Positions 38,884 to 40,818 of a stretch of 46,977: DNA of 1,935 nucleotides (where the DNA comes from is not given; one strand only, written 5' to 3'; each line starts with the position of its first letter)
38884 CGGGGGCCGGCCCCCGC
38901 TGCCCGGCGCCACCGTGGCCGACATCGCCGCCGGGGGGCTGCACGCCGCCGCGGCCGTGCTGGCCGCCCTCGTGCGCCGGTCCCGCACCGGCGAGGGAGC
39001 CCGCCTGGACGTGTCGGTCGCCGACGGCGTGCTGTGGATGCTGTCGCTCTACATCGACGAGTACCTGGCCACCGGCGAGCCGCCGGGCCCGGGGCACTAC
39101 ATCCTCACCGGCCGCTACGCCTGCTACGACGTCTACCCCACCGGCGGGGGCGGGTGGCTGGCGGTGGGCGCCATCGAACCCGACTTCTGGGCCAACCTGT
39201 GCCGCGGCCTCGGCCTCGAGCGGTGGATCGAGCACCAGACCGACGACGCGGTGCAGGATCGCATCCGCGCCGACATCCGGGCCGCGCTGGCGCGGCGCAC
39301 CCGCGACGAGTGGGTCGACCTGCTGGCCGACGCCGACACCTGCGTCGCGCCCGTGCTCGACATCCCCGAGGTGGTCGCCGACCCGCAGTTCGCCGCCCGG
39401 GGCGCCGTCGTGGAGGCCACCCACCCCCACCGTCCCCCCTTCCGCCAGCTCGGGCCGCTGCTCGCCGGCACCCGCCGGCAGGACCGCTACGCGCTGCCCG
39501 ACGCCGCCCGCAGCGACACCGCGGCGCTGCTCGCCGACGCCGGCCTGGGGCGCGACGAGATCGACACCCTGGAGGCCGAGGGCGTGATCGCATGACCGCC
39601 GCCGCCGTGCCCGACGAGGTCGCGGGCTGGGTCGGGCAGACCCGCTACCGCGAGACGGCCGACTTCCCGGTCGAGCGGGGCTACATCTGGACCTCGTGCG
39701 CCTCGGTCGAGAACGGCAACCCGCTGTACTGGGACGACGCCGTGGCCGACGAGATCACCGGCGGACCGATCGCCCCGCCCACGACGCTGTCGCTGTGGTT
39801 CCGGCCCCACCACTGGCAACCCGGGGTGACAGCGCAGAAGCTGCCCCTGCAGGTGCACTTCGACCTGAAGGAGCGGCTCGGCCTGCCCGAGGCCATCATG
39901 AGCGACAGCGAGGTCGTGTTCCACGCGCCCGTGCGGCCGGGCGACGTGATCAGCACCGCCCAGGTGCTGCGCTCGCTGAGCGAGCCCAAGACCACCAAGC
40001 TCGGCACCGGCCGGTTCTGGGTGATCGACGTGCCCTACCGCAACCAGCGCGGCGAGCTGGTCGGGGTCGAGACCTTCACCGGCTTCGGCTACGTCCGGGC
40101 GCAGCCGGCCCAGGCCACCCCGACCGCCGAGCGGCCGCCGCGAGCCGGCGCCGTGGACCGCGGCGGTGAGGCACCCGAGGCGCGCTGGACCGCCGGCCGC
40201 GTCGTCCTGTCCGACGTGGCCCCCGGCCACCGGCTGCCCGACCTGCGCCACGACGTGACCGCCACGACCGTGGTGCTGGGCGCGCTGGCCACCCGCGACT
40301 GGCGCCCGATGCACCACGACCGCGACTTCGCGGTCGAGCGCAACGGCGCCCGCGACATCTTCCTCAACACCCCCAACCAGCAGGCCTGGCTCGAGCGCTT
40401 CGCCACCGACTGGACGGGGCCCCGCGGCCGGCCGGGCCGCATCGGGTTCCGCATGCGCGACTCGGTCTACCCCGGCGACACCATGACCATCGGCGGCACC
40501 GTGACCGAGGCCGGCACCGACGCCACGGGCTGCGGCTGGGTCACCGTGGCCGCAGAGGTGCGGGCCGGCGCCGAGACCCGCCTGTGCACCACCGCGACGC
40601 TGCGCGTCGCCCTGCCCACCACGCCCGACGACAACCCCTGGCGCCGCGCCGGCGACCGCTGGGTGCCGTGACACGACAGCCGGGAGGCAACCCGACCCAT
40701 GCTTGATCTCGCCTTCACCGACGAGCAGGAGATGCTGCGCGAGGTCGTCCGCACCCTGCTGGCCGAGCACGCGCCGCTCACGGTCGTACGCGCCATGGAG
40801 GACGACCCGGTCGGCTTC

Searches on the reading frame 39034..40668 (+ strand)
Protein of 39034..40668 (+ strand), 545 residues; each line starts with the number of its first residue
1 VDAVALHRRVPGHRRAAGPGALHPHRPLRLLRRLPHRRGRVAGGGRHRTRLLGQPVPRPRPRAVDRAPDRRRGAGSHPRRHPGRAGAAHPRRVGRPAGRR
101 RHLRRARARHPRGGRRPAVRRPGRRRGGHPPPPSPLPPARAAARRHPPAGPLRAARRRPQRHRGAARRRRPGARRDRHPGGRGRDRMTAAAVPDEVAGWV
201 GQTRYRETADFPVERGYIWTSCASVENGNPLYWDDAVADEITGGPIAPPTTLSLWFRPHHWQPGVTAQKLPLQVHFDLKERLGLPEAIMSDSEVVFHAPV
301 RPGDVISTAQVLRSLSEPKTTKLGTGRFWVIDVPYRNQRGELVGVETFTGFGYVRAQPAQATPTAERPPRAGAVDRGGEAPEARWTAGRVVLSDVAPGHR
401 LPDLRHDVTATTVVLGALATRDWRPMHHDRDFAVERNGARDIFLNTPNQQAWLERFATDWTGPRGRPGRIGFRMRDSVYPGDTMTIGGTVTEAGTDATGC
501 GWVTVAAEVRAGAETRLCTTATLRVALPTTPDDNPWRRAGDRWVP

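Call 16: search_protein_families(library=pfam, proteins=[window:39034-40668:+])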
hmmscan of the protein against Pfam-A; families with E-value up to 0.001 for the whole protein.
window:39034-40668:+ (545 aa): 2 families
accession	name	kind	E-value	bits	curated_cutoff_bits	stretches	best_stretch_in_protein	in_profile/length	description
PF13452.11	FAS1_DH_region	-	2.4e-11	44.3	22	1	205-343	7-129/132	FAS1-like, dehydratase domain region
PF01575.25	MaoC_dehydratas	-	0.00024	21.1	27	0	407-489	17-100/123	MaoC like domain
